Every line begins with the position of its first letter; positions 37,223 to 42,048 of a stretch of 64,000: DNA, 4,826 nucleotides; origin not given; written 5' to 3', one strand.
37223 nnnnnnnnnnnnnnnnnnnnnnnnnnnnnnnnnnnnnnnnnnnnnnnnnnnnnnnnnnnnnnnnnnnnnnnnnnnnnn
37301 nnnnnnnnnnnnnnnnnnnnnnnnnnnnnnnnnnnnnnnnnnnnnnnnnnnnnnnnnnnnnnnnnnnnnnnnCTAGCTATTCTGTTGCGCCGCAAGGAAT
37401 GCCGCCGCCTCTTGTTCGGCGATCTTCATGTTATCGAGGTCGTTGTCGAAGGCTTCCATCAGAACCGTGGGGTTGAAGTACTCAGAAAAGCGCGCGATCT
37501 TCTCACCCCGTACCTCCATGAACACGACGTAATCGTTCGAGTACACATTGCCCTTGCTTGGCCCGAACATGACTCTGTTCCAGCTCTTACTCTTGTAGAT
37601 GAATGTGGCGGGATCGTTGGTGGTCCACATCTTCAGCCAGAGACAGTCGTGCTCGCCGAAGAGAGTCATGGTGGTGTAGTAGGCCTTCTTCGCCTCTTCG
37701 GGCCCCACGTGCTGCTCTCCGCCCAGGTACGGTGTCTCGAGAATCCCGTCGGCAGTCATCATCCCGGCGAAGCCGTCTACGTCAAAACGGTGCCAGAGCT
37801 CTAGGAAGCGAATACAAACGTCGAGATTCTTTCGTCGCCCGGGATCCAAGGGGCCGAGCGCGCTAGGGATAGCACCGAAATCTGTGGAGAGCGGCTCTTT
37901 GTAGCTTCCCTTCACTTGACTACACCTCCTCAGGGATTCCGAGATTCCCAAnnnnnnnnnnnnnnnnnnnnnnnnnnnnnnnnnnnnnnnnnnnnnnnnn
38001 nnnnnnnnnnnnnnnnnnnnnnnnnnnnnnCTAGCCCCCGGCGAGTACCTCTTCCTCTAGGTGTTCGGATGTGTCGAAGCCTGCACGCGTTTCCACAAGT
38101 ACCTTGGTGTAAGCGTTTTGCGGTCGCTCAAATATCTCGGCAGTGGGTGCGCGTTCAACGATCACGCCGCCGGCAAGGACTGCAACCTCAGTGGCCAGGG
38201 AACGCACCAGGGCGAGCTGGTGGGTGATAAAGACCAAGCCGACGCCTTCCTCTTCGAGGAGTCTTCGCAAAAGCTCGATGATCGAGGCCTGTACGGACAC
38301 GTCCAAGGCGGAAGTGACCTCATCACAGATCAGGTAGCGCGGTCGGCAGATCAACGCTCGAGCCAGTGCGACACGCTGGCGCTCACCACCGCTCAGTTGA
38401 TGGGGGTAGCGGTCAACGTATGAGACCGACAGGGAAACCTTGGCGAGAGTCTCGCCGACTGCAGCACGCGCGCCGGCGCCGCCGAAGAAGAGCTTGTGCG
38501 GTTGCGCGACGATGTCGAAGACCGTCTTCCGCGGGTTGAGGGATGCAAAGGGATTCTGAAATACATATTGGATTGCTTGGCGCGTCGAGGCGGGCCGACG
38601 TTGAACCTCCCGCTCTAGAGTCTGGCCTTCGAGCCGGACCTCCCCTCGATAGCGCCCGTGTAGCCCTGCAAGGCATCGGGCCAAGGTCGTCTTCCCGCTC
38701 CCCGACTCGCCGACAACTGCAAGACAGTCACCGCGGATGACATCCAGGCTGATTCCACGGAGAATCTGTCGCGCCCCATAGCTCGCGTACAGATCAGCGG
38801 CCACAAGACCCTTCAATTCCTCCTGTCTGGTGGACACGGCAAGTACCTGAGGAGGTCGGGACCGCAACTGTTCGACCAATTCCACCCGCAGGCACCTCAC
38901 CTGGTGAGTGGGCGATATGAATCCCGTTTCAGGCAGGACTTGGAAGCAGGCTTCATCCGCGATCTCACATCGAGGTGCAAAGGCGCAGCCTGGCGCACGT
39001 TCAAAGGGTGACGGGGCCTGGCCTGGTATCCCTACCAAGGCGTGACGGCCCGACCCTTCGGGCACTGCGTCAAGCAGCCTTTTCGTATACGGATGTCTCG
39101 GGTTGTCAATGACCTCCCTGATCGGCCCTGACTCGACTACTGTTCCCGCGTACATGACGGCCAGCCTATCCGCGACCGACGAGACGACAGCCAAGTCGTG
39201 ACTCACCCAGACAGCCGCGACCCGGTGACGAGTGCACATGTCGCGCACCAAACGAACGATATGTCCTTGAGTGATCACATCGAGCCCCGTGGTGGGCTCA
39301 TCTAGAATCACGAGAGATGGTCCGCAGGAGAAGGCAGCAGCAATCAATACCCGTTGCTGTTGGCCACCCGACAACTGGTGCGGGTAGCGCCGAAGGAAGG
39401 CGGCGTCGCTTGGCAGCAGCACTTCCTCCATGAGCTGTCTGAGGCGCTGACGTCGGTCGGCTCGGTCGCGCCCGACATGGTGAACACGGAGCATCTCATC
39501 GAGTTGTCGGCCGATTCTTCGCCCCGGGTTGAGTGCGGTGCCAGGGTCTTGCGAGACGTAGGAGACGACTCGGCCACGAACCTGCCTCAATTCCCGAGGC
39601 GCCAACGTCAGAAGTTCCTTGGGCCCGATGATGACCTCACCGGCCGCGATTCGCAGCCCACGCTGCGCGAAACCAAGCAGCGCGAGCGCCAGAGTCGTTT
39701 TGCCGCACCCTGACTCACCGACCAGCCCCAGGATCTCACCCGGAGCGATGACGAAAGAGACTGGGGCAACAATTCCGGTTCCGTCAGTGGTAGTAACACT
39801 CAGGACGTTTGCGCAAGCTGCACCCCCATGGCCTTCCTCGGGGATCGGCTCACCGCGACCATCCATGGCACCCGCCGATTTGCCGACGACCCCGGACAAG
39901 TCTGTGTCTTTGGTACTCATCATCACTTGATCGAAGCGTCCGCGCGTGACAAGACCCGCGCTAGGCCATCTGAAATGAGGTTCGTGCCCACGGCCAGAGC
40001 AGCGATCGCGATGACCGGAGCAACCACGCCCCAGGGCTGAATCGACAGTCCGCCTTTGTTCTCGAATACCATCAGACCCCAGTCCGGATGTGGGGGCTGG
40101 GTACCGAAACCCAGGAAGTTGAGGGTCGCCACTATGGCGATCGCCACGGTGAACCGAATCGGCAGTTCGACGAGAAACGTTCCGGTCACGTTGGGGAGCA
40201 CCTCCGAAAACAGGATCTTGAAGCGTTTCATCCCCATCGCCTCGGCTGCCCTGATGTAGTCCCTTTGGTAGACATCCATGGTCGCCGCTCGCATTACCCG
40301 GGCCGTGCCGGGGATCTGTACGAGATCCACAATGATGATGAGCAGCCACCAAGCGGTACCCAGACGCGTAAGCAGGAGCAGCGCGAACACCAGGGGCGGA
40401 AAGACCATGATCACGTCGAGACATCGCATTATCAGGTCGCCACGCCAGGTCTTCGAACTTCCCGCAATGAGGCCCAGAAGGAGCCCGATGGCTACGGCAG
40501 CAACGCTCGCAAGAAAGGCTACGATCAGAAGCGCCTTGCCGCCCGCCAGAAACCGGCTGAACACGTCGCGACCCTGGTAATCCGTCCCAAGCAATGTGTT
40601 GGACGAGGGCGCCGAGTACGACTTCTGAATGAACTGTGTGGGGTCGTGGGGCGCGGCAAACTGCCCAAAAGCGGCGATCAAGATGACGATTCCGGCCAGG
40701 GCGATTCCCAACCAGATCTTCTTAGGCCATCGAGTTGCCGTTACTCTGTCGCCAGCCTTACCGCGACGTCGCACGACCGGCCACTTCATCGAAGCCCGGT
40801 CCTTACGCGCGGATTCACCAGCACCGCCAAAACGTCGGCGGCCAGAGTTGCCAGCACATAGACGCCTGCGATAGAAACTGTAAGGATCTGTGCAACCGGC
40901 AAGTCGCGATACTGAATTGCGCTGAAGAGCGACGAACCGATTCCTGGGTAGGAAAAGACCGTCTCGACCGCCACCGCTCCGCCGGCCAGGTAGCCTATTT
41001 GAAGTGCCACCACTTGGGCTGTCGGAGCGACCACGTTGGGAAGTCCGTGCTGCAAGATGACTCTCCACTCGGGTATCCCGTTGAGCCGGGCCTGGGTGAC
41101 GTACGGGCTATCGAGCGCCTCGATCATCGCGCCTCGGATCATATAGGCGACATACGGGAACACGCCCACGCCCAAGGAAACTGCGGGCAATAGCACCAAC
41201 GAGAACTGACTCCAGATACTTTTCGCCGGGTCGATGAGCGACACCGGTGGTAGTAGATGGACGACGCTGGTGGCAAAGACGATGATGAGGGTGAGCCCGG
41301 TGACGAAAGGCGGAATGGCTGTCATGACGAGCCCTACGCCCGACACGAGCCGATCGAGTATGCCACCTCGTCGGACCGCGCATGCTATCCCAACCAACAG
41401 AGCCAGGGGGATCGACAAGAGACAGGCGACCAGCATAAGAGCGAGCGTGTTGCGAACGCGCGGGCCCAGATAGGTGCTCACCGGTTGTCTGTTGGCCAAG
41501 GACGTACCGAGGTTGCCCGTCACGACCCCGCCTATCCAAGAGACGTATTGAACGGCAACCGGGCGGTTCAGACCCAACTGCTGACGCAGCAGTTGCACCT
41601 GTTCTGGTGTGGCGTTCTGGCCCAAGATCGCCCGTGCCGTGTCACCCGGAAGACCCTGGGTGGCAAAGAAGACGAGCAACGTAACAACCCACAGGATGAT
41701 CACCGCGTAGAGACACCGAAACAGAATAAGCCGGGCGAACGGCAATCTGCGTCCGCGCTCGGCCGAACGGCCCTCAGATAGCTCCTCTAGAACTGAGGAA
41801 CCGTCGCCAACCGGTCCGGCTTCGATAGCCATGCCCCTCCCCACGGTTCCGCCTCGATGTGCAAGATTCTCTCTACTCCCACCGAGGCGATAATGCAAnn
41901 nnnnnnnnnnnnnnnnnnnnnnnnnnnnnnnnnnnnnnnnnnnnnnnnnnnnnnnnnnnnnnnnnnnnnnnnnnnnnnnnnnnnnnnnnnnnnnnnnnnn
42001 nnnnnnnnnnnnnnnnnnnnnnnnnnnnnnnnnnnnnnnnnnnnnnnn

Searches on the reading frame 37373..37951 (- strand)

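Call 11: search_protein_families(library=pfam, proteins=[window:37373-37951:-], max_evalue=0.001)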
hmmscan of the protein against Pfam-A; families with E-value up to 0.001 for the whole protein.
window:37373-37951:- (192 aa): 1 family
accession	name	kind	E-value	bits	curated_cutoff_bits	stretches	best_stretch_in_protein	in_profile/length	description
PF12680.13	SnoaL_2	-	1.5e-08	35.6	27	1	48-154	3-101/102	SnoaL-like domain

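Call 30: search_protein_families(library=ncbifam, proteins=[window:37373-37951:-], max_evalue=0.001)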
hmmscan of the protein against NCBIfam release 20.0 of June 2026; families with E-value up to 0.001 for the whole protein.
window:37373-37951:- (192 aa): 0 families

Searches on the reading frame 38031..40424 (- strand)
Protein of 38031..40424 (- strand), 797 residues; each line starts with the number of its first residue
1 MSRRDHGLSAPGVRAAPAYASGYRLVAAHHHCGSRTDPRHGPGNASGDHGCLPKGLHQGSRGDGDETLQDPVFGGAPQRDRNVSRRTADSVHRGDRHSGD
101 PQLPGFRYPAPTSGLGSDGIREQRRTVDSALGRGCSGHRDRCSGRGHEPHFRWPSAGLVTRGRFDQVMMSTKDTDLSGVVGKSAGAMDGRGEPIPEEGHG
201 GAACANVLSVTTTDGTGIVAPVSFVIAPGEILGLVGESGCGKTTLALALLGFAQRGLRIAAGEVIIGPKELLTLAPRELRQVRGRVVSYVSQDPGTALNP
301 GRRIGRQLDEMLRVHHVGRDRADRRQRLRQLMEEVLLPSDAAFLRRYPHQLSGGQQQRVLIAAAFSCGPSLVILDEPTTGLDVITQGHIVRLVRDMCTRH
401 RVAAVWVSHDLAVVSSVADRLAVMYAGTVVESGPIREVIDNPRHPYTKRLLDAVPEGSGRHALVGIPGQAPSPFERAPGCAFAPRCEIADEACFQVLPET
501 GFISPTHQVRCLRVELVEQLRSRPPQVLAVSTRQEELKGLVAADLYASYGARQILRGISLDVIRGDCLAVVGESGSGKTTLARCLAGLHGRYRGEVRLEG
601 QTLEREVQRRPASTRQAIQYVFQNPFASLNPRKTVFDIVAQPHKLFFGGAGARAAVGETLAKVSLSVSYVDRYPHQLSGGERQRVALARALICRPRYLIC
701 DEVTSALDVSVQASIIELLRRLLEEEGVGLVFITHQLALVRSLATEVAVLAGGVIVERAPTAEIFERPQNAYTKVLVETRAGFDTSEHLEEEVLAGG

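Call 11: search_protein_families(library=pfam, proteins=[window:38031-40424:-], max_evalue=0.001)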
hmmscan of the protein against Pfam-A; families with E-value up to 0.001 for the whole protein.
window:38031-40424:- (797 aa): 18 families
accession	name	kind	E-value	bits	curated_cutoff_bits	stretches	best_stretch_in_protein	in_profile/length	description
PF00005.33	ABC_tran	-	1.2e-59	201.3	25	2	555-705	1-137/137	ABC transporter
PF08352.17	oligo_HPY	-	6.4e-23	81.4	27.1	1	430-493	1-65/65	Oligopeptide/dipeptide transporter, C-terminal region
PF13304.12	AAA_21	-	1e-16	62.3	27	2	672-740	233-303/304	AAA domain, putative AbiEii toxin, Type IV TA system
PF13401.12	AAA_22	-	2.1e-10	41.4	27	1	566-734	6-122/130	AAA domain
PF13191.12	AAA_16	-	9.9e-10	39.6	32.6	1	565-722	22-159/167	AAA ATPase domain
PF02463.25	SMC_N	-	3e-09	37.1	40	0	568-739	27-201/220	RecF/RecN/SMC N terminal domain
PF00004.35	AAA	-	1.7e-05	25.7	21.2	0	570-623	3-55/131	ATPase family associated with various cellular activities (AAA)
PF03205.20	MobB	-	1.8e-05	25.1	26.6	0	231-260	1-31/133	Molybdopterin guanine dinucleotide synthesis protein B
PF13481.12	AAA_25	-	2.9e-05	24.2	27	0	226-321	30-99/195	AAA domain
PF05729.18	NACHT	-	3.7e-05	24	26.7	0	568-589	3-24/167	NACHT domain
PF20720.3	nSTAND3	-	5e-05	23.5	27.2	0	567-586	19-38/155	Novel STAND NTPase 3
PF01656.29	CbiA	-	0.00013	22.4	25.4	0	236-261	6-32/125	CobQ/CobB/MinD/ParA nucleotide binding domain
PF07728.20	AAA_5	-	0.00016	22.1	22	0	570-609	4-44/139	AAA domain (dynein-related subfamily)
PF03193.22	RsgA_GTPase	-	0.00041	20.7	30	0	225-251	103-128/174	RsgA GTPase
PF00485.24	PRK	-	0.00067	20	22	0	568-637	2-72/196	Phosphoribulokinase / Uridine kinase family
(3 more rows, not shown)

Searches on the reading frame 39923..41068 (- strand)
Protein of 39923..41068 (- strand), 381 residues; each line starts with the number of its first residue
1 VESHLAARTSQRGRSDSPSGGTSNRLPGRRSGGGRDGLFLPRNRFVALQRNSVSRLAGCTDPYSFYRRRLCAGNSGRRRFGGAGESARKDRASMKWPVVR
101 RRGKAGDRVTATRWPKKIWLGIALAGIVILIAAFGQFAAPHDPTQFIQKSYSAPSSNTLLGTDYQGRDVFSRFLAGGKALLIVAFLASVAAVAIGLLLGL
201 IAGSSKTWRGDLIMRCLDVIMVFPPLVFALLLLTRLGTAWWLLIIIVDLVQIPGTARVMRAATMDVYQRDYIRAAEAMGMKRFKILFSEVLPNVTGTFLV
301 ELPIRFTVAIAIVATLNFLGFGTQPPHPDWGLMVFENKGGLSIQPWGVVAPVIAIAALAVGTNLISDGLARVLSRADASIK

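Call 62: search_protein_families(library=pfam, proteins=[window:39923-41068:-], max_evalue=0.001)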
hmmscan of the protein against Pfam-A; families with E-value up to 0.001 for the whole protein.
window:39923-41068:- (381 aa): 1 family
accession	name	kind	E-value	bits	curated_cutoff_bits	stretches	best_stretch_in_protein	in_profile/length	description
PF00528.27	BPD_transp_1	-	7.6e-32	111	26.4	1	195-375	1-180/184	Binding-protein-dependent transport system inner membrane component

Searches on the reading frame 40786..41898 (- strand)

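Call 11: search_protein_families(library=pfam, proteins=[window:40786-41898:-], max_evalue=0.001)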
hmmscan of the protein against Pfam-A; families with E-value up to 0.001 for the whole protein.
window:40786-41898:- (370 aa): 2 families
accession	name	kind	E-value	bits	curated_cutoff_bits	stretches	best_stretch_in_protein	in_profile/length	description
PF00528.27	BPD_transp_1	-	3.9e-34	118.4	26.4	1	167-366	2-183/184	Binding-protein-dependent transport system inner membrane component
PF19300.4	BPD_transp_1_N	-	5.7e-16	59.2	23.8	1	56-130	3-77/114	Binding-prot-dependent transport system membrane comp, N-term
